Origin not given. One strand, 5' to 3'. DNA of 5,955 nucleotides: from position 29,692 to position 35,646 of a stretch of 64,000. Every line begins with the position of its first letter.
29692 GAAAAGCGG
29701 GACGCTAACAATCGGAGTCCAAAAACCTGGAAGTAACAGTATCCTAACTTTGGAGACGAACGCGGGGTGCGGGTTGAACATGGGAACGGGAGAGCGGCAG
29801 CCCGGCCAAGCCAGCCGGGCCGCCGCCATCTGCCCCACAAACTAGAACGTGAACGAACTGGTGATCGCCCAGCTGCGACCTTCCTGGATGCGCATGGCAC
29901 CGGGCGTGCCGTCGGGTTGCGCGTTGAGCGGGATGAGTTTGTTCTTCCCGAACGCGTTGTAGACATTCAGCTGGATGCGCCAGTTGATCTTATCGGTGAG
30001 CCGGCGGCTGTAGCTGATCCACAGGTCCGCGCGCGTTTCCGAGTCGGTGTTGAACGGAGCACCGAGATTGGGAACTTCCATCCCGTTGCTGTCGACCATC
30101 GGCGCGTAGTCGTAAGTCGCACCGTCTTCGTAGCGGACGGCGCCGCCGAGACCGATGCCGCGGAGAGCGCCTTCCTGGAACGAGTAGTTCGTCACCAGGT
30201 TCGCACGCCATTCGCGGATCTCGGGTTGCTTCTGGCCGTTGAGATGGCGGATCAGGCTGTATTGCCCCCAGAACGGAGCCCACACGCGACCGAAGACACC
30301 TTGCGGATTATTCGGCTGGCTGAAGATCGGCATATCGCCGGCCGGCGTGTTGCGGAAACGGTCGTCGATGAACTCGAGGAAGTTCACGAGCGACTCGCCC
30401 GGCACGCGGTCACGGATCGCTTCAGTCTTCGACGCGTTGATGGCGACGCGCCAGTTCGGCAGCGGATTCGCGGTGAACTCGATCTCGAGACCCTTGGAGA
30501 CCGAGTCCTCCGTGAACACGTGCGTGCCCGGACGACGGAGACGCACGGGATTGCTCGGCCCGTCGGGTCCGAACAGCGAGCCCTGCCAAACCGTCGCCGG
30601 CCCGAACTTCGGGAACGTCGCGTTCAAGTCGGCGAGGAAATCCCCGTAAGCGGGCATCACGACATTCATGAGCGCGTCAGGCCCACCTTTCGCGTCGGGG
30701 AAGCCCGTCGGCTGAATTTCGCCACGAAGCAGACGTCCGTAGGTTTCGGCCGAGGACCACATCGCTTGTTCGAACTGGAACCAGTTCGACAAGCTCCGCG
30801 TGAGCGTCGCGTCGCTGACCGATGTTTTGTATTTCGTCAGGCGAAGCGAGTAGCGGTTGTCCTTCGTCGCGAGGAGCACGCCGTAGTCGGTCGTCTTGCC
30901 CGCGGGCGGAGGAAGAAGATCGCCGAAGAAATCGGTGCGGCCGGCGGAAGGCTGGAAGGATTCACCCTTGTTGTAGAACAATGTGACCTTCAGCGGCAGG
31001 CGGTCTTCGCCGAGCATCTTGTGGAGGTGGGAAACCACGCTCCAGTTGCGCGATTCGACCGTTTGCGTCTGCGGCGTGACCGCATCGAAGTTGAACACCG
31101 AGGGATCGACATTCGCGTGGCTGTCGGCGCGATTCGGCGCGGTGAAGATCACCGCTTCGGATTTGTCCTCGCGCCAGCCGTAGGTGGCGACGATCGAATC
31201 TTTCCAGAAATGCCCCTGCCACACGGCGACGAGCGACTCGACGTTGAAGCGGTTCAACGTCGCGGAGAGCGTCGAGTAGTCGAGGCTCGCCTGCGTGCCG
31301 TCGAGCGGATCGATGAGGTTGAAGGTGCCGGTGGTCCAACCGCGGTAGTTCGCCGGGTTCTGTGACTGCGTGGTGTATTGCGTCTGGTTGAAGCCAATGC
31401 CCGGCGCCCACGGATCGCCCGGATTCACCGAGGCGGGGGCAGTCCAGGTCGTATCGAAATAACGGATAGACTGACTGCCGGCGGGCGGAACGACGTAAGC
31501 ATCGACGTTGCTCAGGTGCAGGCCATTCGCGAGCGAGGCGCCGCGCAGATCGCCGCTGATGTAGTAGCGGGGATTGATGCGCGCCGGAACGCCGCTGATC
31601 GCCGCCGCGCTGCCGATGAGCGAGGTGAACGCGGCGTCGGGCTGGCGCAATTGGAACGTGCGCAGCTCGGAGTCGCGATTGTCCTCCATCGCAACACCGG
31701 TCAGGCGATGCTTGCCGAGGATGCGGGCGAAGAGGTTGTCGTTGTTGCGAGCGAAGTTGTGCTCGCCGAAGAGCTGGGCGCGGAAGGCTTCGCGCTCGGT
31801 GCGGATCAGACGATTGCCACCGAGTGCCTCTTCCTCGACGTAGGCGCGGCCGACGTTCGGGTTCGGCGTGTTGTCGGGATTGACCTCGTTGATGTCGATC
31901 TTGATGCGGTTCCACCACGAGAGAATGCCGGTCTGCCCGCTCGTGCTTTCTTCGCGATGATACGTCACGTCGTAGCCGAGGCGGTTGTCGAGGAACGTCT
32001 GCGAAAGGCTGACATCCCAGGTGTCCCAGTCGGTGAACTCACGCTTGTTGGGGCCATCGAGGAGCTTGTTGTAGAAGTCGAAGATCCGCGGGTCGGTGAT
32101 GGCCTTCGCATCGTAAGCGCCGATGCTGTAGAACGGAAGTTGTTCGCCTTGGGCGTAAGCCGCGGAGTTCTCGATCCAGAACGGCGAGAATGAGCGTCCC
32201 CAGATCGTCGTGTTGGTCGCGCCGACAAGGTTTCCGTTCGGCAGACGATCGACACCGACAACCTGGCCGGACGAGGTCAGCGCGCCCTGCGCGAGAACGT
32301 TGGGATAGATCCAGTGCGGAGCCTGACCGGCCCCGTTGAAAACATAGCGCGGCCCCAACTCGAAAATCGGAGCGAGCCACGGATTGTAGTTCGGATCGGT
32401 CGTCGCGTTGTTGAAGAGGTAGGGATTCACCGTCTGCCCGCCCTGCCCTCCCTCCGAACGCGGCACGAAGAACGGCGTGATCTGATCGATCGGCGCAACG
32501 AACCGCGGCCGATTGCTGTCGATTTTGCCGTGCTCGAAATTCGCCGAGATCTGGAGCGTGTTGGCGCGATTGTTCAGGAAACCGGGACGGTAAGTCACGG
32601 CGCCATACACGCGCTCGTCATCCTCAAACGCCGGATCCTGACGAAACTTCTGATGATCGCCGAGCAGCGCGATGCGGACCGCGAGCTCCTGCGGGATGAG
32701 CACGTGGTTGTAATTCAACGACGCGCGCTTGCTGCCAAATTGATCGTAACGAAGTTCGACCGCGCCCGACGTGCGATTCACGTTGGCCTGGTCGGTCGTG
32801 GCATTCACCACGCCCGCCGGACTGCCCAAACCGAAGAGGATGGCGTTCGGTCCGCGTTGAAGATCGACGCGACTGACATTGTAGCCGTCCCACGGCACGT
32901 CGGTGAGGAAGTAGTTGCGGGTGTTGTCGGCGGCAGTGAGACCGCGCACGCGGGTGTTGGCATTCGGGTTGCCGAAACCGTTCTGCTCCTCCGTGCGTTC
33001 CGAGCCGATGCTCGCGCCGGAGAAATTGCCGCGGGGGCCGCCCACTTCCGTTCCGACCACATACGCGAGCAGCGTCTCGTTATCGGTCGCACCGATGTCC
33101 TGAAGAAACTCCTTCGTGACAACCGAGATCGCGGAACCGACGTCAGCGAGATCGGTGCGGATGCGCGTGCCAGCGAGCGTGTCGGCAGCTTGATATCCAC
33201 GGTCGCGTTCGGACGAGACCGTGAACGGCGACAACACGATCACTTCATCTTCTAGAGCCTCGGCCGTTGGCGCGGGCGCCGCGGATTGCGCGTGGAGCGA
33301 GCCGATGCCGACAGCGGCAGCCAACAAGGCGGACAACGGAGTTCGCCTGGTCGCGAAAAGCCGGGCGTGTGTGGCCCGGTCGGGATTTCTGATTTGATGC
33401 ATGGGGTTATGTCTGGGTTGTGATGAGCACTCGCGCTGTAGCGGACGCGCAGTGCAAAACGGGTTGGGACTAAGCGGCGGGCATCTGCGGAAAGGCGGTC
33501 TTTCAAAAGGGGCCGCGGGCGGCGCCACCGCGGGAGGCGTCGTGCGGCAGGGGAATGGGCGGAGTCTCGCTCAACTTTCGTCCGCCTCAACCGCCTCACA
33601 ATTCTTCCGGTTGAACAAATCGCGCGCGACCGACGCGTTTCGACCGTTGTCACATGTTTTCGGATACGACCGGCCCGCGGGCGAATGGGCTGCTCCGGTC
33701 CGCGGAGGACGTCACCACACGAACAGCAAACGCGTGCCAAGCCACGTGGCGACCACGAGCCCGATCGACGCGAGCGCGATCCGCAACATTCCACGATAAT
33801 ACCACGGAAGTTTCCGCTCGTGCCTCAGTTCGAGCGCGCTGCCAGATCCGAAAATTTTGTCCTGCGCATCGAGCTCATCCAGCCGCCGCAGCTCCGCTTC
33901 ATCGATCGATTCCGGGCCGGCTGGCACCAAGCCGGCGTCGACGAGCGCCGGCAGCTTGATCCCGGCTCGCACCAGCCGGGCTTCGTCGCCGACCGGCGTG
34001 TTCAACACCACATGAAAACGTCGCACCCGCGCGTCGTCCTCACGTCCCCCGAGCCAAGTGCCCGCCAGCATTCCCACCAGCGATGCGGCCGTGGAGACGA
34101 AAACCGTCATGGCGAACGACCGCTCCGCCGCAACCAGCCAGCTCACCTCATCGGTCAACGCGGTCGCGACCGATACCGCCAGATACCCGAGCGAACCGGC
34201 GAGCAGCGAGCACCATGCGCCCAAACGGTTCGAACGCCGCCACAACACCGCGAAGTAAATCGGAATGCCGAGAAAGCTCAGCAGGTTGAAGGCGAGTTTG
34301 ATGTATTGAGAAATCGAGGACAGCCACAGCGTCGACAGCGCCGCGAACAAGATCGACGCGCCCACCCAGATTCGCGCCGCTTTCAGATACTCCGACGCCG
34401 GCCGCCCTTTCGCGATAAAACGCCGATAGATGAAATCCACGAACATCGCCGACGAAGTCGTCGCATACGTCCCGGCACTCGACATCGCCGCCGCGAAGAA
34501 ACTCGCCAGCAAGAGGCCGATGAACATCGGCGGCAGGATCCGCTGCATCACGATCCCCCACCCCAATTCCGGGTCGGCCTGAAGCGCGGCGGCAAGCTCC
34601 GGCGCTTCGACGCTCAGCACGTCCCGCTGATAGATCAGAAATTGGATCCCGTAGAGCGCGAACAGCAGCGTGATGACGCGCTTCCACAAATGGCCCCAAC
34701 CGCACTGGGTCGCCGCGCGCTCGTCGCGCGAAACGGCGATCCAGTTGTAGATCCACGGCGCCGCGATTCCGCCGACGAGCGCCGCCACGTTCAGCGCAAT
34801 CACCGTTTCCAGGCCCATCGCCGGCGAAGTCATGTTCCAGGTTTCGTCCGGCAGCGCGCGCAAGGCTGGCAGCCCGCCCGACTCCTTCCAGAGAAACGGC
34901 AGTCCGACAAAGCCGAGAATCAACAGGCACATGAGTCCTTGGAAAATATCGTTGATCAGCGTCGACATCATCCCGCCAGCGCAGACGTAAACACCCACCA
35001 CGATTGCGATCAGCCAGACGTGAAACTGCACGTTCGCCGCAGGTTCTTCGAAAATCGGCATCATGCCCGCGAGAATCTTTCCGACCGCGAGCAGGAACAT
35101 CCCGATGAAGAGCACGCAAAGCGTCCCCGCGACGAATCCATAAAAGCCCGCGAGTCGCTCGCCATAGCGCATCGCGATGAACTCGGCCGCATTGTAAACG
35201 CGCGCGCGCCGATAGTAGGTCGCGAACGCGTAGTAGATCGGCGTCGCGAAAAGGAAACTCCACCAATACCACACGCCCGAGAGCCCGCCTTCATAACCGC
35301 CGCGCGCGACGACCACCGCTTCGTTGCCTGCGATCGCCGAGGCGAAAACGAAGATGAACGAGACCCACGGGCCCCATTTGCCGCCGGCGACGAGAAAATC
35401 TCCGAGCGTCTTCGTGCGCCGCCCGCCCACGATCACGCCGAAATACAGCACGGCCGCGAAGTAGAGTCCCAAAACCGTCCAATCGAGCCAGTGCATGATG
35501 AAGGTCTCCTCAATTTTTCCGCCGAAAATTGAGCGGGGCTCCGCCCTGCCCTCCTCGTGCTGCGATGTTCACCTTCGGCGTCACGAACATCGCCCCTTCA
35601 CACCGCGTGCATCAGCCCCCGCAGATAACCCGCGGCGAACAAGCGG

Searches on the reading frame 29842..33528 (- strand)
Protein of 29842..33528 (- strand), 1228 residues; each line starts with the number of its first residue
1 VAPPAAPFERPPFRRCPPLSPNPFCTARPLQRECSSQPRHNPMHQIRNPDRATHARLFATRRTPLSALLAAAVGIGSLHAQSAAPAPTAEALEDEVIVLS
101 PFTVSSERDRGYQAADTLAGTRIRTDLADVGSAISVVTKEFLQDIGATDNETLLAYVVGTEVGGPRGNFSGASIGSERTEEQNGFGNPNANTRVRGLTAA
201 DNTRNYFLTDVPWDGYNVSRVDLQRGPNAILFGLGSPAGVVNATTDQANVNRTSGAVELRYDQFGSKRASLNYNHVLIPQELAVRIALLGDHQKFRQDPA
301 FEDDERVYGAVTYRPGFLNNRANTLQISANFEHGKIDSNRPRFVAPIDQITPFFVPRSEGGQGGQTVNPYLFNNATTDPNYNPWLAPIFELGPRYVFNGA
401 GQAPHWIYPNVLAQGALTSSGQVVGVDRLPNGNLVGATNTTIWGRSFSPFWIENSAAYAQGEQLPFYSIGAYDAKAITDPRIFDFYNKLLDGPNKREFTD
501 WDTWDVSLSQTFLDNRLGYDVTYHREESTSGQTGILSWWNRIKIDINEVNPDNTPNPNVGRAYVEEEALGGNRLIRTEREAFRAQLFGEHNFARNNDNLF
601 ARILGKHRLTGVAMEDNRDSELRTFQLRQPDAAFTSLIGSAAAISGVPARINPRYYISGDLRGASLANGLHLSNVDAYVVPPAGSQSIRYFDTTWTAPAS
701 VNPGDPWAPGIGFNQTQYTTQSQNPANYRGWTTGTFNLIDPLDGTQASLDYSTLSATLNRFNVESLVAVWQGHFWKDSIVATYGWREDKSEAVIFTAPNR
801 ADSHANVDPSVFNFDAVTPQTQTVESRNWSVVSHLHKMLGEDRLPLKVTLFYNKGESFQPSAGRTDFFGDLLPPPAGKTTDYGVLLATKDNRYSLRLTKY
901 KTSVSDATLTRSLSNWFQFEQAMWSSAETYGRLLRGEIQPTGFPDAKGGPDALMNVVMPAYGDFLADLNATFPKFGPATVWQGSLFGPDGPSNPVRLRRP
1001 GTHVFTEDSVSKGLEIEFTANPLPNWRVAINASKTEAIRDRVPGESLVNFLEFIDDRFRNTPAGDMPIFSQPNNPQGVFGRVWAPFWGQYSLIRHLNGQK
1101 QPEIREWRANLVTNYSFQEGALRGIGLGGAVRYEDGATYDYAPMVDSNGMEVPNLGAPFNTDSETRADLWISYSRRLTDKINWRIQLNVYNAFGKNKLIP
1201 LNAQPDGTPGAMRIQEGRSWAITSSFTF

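Call 14: search_protein_families(library=pfam, proteins=[window:29842-33528:-], max_evalue=0.001)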
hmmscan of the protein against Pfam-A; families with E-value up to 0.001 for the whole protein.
window:29842-33528:- (1228 aa): 1 family
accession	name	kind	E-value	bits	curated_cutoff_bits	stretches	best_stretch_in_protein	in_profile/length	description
PF07715.20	Plug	-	3.4e-08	34.4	23.9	1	127-240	2-107/107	TonB-dependent Receptor Plug Domain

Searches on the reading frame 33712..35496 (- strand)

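Call 14: search_protein_families(library=pfam, proteins=[window:33712-35496:-], max_evalue=0.001)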
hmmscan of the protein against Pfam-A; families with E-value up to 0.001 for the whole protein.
window:33712-35496:- (594 aa): 1 family
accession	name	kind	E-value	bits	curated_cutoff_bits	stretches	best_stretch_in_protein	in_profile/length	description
PF00474.23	SSF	-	6.1e-24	85.1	22.8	1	34-434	1-406/406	Sodium:solute symporter family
